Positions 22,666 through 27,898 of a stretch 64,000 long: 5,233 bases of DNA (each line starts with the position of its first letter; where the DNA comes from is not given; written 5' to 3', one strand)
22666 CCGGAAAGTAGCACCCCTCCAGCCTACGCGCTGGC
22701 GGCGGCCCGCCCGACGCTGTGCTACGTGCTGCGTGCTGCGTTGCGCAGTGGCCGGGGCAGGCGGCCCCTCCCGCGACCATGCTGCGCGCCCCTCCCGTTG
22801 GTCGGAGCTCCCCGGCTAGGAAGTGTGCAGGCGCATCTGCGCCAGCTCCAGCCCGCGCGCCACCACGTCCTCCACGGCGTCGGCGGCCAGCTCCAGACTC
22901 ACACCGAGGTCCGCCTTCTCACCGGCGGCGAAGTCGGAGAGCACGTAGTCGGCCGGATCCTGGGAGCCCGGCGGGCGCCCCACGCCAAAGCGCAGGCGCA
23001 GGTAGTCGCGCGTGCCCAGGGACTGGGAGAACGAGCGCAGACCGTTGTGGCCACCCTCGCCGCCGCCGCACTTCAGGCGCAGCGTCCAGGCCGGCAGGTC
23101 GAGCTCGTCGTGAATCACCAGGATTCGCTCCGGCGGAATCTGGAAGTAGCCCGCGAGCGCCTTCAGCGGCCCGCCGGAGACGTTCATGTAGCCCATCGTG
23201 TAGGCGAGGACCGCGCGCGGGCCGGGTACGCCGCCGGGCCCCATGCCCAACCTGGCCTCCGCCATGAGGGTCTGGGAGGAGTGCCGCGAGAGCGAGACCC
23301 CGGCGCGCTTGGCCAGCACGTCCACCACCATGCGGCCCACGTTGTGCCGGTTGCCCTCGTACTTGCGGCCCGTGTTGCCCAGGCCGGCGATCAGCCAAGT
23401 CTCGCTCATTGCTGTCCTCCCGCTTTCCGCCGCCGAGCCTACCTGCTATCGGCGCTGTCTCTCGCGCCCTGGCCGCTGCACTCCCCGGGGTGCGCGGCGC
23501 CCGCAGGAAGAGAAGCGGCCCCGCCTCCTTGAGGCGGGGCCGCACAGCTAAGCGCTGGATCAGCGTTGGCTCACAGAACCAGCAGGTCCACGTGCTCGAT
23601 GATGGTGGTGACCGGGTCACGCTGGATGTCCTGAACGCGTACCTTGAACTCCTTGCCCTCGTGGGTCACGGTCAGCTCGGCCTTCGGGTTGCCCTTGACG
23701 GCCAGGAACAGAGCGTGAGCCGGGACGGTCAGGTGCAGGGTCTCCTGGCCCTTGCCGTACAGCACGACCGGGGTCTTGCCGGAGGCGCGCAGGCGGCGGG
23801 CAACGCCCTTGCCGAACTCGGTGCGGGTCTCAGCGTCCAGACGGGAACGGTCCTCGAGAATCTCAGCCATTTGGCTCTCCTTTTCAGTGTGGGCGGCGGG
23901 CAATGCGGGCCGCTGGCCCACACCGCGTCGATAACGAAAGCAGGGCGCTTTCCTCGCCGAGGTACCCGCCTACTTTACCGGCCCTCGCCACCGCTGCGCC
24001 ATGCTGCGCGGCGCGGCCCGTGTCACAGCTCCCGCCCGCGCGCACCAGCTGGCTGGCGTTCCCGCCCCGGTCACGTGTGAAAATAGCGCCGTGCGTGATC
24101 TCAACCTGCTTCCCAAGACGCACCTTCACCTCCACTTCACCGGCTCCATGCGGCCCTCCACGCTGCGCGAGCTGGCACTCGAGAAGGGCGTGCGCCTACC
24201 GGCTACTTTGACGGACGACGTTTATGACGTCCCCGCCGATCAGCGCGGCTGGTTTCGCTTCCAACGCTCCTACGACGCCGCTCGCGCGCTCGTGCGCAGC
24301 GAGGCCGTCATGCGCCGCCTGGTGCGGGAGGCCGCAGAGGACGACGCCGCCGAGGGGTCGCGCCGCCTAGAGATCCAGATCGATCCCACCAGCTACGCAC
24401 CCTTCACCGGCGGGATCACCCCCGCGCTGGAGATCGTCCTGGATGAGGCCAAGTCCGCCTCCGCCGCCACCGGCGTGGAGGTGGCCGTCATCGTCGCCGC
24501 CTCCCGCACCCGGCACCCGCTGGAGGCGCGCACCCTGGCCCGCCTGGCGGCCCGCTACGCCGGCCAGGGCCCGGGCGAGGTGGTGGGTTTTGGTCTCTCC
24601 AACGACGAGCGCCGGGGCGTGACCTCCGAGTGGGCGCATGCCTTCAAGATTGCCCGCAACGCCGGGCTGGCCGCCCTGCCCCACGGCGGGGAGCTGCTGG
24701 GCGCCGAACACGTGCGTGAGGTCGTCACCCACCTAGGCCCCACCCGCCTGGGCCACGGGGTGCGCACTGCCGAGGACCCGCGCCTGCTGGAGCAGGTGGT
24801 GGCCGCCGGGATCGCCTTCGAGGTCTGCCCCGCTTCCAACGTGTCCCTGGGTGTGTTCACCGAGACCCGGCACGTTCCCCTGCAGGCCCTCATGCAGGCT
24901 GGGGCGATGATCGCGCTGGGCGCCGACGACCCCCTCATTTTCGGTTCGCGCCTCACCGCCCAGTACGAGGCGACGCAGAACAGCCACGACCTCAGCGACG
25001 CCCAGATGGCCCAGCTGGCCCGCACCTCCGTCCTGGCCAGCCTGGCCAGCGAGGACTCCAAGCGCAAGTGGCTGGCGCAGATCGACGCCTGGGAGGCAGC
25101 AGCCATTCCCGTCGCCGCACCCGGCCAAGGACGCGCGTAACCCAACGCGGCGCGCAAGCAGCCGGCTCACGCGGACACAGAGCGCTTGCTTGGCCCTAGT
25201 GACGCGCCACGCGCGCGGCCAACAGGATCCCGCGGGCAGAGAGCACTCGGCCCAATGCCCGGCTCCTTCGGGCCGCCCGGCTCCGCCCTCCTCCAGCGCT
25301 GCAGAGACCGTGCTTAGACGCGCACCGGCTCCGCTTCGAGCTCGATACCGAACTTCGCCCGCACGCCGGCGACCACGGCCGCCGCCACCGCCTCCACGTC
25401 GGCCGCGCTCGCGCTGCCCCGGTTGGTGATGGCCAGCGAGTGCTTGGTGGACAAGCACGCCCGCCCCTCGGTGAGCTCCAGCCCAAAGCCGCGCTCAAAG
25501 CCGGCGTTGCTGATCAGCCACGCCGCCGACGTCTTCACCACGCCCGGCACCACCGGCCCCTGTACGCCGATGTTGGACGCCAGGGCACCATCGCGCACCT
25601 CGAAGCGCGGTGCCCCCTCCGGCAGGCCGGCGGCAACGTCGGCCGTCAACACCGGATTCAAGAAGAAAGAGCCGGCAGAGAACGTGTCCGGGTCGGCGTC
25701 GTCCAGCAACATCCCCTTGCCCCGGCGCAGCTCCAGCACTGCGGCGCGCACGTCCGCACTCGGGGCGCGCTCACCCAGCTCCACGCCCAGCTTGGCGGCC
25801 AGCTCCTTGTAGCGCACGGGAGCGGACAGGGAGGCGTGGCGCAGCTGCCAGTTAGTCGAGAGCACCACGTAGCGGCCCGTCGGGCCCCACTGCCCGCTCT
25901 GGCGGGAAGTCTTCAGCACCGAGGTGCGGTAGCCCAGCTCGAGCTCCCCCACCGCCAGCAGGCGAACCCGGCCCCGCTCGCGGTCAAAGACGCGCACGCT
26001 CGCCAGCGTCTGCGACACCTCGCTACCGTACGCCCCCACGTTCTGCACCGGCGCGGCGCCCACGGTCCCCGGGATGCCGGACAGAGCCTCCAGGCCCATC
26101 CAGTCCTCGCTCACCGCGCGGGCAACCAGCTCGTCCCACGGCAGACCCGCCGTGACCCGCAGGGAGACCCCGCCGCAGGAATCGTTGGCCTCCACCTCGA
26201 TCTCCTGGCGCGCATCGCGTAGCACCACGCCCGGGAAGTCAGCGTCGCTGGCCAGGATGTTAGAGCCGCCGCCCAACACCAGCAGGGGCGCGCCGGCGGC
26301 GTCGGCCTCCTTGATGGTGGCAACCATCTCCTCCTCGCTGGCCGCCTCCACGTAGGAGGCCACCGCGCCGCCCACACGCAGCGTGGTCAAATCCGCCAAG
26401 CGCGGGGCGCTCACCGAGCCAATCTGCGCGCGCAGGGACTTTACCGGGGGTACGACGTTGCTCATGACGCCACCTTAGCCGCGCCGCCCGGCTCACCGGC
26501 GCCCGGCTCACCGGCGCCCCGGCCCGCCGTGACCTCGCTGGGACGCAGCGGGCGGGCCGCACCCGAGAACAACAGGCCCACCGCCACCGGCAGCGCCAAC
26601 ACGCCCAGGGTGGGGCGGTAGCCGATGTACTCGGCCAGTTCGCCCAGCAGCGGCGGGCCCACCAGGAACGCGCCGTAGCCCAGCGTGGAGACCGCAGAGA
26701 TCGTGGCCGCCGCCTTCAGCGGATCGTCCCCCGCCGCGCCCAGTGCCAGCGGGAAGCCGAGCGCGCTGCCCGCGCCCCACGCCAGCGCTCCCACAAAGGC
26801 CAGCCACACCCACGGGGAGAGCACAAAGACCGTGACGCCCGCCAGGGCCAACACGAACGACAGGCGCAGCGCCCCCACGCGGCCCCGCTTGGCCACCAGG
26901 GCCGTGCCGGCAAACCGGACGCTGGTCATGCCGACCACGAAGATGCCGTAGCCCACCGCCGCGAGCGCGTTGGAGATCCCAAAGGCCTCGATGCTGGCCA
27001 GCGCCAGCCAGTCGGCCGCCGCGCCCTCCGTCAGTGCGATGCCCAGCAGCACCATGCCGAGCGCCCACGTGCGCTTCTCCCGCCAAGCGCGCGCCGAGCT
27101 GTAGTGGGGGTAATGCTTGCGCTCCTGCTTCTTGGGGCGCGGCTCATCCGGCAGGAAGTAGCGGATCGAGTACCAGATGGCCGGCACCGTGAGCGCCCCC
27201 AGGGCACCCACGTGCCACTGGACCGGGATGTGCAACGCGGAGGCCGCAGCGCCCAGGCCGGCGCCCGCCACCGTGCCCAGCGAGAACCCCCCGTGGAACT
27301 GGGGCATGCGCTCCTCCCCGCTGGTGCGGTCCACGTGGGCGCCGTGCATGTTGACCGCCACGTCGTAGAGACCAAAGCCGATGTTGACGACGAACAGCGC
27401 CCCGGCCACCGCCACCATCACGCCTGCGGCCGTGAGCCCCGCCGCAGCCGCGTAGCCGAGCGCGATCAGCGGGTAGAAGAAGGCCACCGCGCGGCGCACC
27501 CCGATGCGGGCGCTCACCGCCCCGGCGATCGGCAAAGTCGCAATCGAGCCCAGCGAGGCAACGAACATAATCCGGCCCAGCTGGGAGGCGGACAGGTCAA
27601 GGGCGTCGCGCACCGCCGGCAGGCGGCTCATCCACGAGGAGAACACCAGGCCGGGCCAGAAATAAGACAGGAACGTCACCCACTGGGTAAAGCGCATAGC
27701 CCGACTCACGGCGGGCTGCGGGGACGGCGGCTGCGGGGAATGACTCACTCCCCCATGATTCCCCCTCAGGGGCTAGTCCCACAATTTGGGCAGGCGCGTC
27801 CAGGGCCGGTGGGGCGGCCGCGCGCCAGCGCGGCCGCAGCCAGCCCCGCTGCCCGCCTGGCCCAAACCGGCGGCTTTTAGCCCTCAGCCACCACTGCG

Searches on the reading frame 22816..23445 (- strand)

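Call 56: search_protein_families(library=pfam, proteins=[window:22816-23445:-], max_evalue=0.00001)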
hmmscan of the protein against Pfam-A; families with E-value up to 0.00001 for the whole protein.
window:22816-23445:- (209 aa): 1 family
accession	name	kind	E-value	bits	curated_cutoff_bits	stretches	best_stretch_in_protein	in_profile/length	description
PF01195.25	Pept_tRNA_hydro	-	5.2e-56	189.8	27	1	18-206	1-182/183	Peptidyl-tRNA hydrolase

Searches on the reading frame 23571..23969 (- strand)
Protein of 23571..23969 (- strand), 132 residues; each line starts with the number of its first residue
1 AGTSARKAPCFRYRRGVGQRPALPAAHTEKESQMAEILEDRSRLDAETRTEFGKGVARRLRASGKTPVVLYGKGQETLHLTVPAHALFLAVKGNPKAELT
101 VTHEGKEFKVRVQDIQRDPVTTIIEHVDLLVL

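Call 56: search_protein_families(library=pfam, proteins=[window:23571-23969:-], max_evalue=0.00001)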
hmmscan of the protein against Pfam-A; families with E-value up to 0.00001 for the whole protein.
window:23571-23969:- (132 aa): 1 family
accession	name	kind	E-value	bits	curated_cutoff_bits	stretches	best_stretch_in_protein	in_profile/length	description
PF01386.24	Ribosomal_L25p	-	1.2e-21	77.4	23.6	1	44-129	1-82/82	Ribosomal L25p family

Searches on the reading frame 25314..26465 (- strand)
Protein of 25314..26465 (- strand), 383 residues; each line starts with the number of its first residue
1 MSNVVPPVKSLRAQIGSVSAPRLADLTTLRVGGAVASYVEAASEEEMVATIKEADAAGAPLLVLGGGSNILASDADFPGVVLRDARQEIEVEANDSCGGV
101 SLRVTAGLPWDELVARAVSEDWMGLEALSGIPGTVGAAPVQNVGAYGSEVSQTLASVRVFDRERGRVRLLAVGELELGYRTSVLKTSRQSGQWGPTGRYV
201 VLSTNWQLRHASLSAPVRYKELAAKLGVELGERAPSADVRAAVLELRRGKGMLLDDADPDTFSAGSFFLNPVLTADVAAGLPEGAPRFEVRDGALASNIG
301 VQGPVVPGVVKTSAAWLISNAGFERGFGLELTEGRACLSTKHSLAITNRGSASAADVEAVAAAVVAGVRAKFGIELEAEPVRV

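Call 6: search_protein_families(library=pfam, proteins=[window:25314-26465:-], max_evalue=0.01)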
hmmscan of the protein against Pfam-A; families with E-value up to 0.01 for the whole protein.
window:25314-26465:- (383 aa): 3 families
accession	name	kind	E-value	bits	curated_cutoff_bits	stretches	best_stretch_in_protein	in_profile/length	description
PF01565.28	FAD_binding_4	-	1.2e-21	77.3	26.4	1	37-167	3-135/139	FAD binding domain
PF02873.21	MurB_C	-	1.2e-19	70.8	27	1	239-382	2-98/99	UDP-N-acetylenolpyruvoylglucosamine reductase, C-terminal domain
PF03768.21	Attacin_N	-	0.0099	16.4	23.9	0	265-334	3-63/64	Attacin, N-terminal region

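Call 63: find_homologous_proteins(query=window:25314-26465:-, max_evalue=1e-60)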
Query window:25314-26465:- (383 aa): 7755 proteins with E <= 1e-60 among 8000 candidates; the best 120 are listed.
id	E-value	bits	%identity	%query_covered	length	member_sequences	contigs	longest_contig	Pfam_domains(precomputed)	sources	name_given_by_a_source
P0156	2.5e-238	808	100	100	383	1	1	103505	PF01565.29,PF02873.22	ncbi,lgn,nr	ncbi:MAG: UDP-N-acetylmuramate dehydrogenase [Buchananella hordeovulneris]|nr:UDP-N-acetylmuramate d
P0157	2.8e-196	670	82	100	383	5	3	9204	PF01565.29,PF02873.22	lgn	-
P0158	4.4e-193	659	81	100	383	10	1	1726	PF01565.29,PF02873.22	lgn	-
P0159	4.3e-156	538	69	99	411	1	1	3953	PF01565.29,PF02873.22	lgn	-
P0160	7.3e-156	537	69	99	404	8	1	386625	PF01565.29,PF02873.22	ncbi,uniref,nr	ncbi:UDP-N-acetylmuramate dehydrogenase [Buchananella hordeovulneris]|uniref:UDP-N-acetylenolpyruvoy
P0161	3.0e-135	469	64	95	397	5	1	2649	PF01565.29,PF02873.22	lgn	-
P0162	3.4e-134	466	61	98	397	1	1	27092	PF01565.29,PF02873.22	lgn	-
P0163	3.2e-133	462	62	98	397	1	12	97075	PF01565.29,PF02873.22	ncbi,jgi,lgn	-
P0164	4.3e-133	462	60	94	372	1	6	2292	PF01565.29,PF02873.22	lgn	-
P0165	2.0e-132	460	63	97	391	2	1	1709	PF01565.29,PF02873.22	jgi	jgi:UDP-N-acetylmuramate dehydrogenase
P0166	2.6e-132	459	63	97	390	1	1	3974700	PF01565.29,PF02873.22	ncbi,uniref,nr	ncbi:UDP-N-acetylmuramate dehydrogenase [Georgenia soli]|uniref:UDP-N-acetylenolpyruvoylglucosamine 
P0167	5.6e-132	458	59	99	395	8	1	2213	PF01565.29,PF02873.22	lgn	-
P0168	4.4e-131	455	64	94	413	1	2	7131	PF01565.29,PF02873.22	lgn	-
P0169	1.3e-130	454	63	95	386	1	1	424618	PF01565.29,PF02873.22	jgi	-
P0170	1.4e-130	454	63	94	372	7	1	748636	PF01565.29,PF02873.22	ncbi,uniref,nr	ncbi:UDP-N-acetylmuramate dehydrogenase [Georgenia faecalis]|uniref:UDP-N-acetylmuramate dehydrogena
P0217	1.5e-126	441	58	98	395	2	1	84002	PF01565.29,PF02873.22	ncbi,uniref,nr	ncbi:UDP-N-acetylenolpyruvoylglucosamine reductase [Bowdeniella nasicola]|uniref:UDP-N-acetylenolpyr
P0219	2.0e-126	440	56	100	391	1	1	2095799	PF01565.29,PF02873.22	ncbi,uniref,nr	ncbi:UDP-N-acetylmuramate dehydrogenase [Arcanobacterium pluranimalium]|uniref:UDP-N-acetylmuramate 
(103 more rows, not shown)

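Call 64: find_encoding_contigs(protein=P0163, flank=10000, max_places=2)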
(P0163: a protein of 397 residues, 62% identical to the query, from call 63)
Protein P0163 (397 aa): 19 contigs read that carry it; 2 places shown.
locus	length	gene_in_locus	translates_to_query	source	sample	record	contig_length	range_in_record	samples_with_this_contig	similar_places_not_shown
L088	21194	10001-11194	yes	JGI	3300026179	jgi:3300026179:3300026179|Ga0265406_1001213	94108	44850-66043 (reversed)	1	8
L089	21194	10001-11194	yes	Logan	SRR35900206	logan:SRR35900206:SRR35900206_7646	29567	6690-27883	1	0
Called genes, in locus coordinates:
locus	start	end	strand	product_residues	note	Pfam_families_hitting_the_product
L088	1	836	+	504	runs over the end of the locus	PF00361:Proton_antipo_M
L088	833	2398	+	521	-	PF00361:Proton_antipo_M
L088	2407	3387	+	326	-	PF00348:polyprenyl_synt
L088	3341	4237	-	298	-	PF00892:EamA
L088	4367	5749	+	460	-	PF07992:Pyr_redox_2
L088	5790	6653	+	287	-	PF01435:Peptidase_M48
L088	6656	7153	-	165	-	PF04461:YajQ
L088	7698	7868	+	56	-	PF00471:Ribosomal_L33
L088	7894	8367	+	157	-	PF01575:MaoC_dehydratas, PF13452:FAS1_DH_region, PF22622:MFE-2_hydrat-2_N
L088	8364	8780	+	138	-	PF01575:MaoC_dehydratas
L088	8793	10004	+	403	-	PF07690:MFS_1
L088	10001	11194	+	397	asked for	PF01565:FAD_binding_4, PF02873:MurB_C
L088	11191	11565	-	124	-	PF00392:GntR, PF14502:HTH_41 (faint)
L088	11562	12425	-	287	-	-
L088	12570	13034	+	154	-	PF03733:YccF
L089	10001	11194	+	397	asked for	PF01565:FAD_binding_4, PF02873:MurB_C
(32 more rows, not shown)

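Call 65: find_encoding_contigs(protein=P0217, flank=10000, max_places=2)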
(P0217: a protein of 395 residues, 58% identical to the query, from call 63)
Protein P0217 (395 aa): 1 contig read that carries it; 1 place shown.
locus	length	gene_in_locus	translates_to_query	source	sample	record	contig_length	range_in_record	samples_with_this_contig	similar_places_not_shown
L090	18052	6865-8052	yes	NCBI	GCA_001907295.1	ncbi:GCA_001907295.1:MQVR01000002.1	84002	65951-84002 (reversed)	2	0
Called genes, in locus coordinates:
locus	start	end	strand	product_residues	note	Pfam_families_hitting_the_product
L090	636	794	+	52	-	-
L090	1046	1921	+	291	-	PF00800:PDT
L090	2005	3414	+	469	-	PF07992:Pyr_redox_2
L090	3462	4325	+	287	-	PF01435:Peptidase_M48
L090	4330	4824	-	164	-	PF04461:YajQ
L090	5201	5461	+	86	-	PF20059:DUF6458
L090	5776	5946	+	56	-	PF00471:Ribosomal_L33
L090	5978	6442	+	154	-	PF13452:FAS1_DH_region, PF22622:MFE-2_hydrat-2_N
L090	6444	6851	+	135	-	PF01575:MaoC_dehydratas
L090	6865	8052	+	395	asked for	PF01565:FAD_binding_4, PF02873:MurB_C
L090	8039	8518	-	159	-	PF04073:tRNA_edit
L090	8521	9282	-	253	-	-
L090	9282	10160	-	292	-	PF00561:Abhydrolase_1, PF12146:Hydrolase_4, PF12697:Abhydrolase_6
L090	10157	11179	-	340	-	PF00962:A_deaminase, PF19326:AMP_deaminase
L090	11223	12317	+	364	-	PF01636:APH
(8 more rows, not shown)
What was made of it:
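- The gap is 25-31 bp in two Actinomycetaceae (calls 64, 65). This groups them against relatives with split hadA/hadB and an empty slot (calls 64, 65).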

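Call 66: find_encoding_contigs(protein=P0219, flank=10000, max_places=2)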
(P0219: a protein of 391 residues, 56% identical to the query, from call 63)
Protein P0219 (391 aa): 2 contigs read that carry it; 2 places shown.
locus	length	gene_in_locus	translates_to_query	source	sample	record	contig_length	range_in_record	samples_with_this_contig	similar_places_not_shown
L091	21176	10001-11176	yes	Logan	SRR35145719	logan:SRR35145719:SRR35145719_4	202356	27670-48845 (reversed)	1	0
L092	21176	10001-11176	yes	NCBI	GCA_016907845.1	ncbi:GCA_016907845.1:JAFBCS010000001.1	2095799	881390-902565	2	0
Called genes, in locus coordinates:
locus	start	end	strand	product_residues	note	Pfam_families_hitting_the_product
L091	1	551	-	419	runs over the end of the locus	-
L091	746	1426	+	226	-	PF00072:Response_reg, PF00486:Trans_reg_C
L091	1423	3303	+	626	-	PF00672:HAMP, PF00512:HisKA, PF02518:HATPase_c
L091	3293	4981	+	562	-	PF25976:LpqB_N, PF10646:Germane, PF10647:Gmad1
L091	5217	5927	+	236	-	PF00156:Pribosyltran (weak)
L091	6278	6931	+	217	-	PF02482:Ribosomal_S30AE, PF16321:Ribosom_S30AE_C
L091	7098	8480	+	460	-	PF07992:Pyr_redox_2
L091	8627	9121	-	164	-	PF04461:YajQ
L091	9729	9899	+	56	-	PF00471:Ribosomal_L33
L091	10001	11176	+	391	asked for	PF01565:FAD_binding_4, PF02873:MurB_C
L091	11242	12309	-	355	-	PF00962:A_deaminase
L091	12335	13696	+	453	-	PF01636:APH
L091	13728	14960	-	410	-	PF00155:Aminotran_1_2, PF01041:DegT_DnrJ_EryC1 (faint)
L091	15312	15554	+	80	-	PF00584:SecE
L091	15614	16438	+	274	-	PF02357:NusG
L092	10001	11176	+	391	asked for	PF01565:FAD_binding_4, PF02873:MurB_C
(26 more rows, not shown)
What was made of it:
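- Tried and rejected: Close relatives had to be reached through MurB homologues (calls 63-66).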

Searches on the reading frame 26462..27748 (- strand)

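Call 6: search_protein_families(library=pfam, proteins=[window:26462-27748:-], max_evalue=0.01)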
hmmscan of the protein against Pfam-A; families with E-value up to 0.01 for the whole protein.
window:26462-27748:- (428 aa): 2 families
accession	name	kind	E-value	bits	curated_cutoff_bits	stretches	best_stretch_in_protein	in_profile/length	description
PF07690.21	MFS_1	-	1.3e-20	74.1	33.4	2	152-358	127-340/347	Major Facilitator Superfamily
PF01306.25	LacY_symp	-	0.0032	16.8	24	1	23-95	10-83/413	LacY proton/sugar symporter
